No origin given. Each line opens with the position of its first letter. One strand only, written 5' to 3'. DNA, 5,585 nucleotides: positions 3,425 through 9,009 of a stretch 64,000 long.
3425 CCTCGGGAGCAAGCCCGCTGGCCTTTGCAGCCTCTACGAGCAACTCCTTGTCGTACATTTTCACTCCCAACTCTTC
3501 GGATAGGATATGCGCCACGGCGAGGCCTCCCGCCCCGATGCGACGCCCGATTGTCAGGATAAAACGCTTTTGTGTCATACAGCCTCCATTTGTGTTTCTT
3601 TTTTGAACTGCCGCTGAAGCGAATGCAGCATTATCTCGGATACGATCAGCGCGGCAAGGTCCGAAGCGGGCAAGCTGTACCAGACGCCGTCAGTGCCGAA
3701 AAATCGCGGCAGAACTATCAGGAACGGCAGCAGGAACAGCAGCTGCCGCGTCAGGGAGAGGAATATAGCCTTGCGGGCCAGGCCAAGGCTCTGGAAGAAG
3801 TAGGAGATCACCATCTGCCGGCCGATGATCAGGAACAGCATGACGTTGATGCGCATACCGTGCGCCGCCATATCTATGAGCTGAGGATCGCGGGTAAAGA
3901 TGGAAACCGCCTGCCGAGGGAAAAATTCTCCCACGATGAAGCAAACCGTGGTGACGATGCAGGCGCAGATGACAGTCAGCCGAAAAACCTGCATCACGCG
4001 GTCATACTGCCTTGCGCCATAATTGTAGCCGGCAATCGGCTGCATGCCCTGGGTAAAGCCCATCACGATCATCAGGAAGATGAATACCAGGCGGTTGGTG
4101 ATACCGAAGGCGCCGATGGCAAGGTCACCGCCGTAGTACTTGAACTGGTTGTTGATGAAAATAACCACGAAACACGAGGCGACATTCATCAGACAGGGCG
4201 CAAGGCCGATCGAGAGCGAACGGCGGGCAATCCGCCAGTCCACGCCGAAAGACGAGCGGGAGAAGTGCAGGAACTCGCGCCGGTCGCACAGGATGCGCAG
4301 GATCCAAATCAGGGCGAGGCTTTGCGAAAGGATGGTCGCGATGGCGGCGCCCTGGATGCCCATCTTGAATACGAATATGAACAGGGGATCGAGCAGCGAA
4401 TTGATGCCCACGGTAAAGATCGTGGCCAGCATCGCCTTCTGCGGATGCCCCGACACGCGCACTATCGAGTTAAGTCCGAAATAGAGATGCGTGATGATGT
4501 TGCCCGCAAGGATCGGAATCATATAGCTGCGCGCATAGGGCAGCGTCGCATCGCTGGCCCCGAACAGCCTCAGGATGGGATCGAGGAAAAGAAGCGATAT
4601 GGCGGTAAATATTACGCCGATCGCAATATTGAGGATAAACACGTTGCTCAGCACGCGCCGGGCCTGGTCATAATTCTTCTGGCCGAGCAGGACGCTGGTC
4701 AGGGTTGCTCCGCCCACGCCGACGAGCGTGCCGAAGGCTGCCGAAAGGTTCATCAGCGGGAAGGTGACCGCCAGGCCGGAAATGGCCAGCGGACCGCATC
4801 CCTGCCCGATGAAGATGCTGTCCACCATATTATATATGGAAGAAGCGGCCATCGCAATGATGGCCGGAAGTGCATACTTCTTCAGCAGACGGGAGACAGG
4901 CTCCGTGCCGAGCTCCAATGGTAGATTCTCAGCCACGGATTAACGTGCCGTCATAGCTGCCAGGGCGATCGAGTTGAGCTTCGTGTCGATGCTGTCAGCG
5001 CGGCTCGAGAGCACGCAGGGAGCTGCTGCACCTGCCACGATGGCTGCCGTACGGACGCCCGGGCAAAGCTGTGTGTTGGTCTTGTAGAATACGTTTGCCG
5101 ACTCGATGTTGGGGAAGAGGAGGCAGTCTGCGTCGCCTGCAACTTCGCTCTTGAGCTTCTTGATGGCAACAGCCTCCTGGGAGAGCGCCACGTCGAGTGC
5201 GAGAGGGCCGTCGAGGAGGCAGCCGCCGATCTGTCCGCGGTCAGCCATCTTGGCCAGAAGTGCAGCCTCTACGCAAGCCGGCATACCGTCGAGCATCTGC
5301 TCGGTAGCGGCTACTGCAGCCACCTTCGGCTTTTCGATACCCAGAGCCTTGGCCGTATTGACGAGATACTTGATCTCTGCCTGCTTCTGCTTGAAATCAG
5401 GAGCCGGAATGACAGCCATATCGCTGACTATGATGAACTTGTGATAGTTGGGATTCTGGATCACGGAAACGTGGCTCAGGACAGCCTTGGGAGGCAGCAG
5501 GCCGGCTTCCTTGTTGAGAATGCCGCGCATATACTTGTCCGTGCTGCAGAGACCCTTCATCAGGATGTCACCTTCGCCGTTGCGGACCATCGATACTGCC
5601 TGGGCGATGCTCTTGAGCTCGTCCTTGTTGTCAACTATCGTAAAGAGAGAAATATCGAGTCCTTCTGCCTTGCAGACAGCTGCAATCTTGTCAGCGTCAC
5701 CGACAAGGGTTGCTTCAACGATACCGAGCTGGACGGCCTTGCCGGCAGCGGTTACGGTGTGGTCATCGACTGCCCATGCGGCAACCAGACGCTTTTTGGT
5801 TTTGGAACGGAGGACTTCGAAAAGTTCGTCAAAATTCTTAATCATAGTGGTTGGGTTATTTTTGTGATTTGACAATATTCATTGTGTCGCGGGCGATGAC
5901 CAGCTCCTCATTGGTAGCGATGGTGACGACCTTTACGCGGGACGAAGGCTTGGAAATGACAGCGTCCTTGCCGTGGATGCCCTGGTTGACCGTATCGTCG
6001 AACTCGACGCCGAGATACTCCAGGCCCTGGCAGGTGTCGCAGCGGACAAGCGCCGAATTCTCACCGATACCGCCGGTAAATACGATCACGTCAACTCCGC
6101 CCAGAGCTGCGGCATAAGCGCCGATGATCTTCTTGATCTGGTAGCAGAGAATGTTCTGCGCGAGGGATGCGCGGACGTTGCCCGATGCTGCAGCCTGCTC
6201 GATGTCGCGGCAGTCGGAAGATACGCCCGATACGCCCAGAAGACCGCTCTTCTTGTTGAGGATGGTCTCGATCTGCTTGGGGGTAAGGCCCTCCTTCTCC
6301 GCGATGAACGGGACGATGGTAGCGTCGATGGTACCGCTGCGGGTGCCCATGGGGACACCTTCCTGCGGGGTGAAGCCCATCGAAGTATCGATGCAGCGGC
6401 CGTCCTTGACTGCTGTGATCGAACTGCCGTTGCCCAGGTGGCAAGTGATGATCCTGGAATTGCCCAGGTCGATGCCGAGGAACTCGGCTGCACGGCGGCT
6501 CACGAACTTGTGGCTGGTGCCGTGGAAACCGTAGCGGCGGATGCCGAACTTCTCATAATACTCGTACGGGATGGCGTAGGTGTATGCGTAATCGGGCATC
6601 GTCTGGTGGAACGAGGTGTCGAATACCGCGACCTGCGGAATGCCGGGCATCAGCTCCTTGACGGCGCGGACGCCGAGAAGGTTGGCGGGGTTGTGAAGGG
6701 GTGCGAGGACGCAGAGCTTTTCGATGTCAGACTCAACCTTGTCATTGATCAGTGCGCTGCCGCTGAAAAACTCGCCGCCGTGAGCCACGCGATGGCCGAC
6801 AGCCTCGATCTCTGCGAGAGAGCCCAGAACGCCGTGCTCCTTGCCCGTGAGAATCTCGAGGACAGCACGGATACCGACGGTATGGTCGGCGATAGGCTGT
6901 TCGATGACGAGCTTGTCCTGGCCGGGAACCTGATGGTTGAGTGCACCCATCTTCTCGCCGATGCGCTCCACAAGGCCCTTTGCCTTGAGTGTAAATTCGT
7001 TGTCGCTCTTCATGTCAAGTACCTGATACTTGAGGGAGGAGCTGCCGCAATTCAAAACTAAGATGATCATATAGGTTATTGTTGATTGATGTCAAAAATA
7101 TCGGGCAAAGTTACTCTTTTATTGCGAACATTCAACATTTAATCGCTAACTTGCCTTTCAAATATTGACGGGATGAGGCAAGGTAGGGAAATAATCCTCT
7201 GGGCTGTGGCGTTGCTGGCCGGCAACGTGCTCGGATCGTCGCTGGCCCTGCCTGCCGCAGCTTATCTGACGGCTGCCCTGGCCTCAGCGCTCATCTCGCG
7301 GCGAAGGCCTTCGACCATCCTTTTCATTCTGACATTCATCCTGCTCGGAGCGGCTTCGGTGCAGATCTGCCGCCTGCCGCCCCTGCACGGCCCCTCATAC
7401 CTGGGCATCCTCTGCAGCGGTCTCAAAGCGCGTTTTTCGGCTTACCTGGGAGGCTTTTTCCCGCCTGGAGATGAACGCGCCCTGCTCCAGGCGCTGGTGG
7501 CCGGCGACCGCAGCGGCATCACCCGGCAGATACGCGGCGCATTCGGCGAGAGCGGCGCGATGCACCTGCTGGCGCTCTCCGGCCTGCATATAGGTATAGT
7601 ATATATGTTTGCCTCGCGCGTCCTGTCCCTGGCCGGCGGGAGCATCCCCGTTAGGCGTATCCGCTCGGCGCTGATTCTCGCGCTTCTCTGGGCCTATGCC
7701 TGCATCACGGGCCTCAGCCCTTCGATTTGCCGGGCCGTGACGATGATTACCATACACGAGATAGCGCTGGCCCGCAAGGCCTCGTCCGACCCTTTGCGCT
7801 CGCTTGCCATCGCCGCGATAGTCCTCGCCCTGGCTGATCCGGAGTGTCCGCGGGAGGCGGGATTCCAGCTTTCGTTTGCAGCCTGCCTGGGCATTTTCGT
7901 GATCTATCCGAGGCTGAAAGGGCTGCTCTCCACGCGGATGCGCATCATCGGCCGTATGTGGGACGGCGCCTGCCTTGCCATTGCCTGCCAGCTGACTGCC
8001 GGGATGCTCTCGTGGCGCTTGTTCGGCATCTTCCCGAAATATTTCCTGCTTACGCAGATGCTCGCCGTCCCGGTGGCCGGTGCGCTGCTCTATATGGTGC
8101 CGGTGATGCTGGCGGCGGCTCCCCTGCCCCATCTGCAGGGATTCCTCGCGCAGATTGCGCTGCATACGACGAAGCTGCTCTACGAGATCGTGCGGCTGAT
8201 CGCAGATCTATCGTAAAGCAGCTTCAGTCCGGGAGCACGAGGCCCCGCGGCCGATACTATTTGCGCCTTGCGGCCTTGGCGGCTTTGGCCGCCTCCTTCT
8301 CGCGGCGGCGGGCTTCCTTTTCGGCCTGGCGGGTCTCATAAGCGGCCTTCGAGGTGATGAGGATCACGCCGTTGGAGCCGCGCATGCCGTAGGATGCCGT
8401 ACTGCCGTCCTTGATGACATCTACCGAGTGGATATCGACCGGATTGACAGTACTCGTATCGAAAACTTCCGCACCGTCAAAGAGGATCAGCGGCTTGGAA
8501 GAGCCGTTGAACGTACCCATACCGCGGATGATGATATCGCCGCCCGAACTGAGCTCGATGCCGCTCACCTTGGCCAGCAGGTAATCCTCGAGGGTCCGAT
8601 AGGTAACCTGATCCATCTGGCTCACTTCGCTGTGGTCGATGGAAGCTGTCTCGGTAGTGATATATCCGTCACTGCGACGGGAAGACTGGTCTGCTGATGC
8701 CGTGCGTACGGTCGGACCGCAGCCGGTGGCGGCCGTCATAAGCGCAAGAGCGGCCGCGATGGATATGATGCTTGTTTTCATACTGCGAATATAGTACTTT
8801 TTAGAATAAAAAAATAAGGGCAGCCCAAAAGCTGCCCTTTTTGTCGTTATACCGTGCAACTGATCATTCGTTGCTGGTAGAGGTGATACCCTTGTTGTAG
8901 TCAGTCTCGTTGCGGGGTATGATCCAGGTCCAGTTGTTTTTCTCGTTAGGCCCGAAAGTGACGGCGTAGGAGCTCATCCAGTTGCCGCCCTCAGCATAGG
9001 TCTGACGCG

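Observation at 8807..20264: Mirror-image susC/susD cassettes (~5.0 kb arms) around a tyrosine recombinase and one promoter: candidate two-state transporter shufflon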

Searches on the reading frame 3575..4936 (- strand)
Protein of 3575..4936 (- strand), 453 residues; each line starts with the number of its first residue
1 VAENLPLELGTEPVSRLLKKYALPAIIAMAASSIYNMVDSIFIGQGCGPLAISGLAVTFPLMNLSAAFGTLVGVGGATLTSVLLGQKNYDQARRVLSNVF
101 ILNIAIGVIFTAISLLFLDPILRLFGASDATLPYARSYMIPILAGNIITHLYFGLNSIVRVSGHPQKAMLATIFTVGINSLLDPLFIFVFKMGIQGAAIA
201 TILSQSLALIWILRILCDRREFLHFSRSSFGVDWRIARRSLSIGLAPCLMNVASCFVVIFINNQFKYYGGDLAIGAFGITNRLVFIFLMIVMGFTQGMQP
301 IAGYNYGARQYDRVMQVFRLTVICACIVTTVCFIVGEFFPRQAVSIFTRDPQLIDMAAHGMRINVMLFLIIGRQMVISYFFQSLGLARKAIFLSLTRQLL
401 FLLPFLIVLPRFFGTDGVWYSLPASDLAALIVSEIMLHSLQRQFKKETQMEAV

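Call 46: search_protein_families(library=pfam, proteins=[window:3575-4936:-])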
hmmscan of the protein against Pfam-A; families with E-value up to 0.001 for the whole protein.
window:3575-4936:- (453 aa): 1 family
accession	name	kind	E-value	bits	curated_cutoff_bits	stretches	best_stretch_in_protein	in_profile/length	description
PF01554.23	MatE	-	1.2e-45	155.5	24.9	2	24-184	1-160/161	MatE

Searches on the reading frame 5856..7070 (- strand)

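Call 5: search_protein_families(library=pfam, proteins=[window:5856-7070:-])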
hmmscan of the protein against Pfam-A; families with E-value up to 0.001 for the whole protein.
window:5856-7070:- (404 aa): 1 family
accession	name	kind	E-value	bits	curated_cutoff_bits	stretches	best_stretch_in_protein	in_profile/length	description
PF00871.23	Acetate_kinase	-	2.7e-153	510.7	22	1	3-394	2-392/392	Acetokinase family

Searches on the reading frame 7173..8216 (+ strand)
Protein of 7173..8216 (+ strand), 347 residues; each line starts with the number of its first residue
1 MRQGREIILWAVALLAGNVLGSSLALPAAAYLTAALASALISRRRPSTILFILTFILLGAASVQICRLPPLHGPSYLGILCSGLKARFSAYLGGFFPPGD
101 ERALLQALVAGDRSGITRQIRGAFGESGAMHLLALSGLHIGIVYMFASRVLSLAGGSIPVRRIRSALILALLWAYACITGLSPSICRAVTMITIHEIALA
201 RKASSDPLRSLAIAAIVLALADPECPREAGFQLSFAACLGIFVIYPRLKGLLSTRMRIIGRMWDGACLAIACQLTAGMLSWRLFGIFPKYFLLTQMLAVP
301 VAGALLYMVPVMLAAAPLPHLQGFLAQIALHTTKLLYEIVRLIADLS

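Call 5: search_protein_families(library=pfam, proteins=[window:7173-8216:+])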
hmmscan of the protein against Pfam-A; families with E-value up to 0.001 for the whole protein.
window:7173-8216:+ (347 aa): 1 family
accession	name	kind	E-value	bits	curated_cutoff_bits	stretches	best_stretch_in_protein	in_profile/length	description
PF03772.21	Competence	-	1.6e-45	156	23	1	108-345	1-237/270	Competence protein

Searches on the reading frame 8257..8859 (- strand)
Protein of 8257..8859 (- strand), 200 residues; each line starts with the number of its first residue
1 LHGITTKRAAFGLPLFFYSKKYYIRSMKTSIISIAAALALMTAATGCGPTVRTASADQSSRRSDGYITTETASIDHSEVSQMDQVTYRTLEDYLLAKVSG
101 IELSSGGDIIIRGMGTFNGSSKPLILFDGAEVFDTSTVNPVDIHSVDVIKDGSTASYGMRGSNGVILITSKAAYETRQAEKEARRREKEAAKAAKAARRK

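Call 5: search_protein_families(library=pfam, proteins=[window:8257-8859:-])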
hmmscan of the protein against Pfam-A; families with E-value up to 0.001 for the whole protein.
window:8257-8859:- (200 aa): 1 family
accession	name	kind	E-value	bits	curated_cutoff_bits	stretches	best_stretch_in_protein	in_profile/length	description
PF07715.20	Plug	-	1.1e-11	45.6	23.9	1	72-165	7-107/107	TonB-dependent Receptor Plug Domain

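Call 37: search_protein_families(library=ncbifam, proteins=[window:8257-8778:-], max_evalue=0.001)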
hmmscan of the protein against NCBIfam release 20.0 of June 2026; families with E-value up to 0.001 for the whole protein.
window:8257-8778:- (173 aa): 3 families
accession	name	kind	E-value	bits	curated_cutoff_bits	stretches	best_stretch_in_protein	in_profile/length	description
TIGR04056.1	OMP_RagA_SusC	subfamily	1.3e-22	80.1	368.25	1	51-147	102-207/981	SusC/RagA family TonB-linked outer membrane protein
TIGR04057.1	SusC_RagA_signa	signature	2e-12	46.7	46.2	1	115-144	1-31/31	SusC/RagA subfamily TonB-dependent outer membrane receptor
TIGR01783.1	TonB-siderophor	subfamily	4.6e-07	28.8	223.5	1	56-164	15-130/649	TonB-dependent siderophore receptor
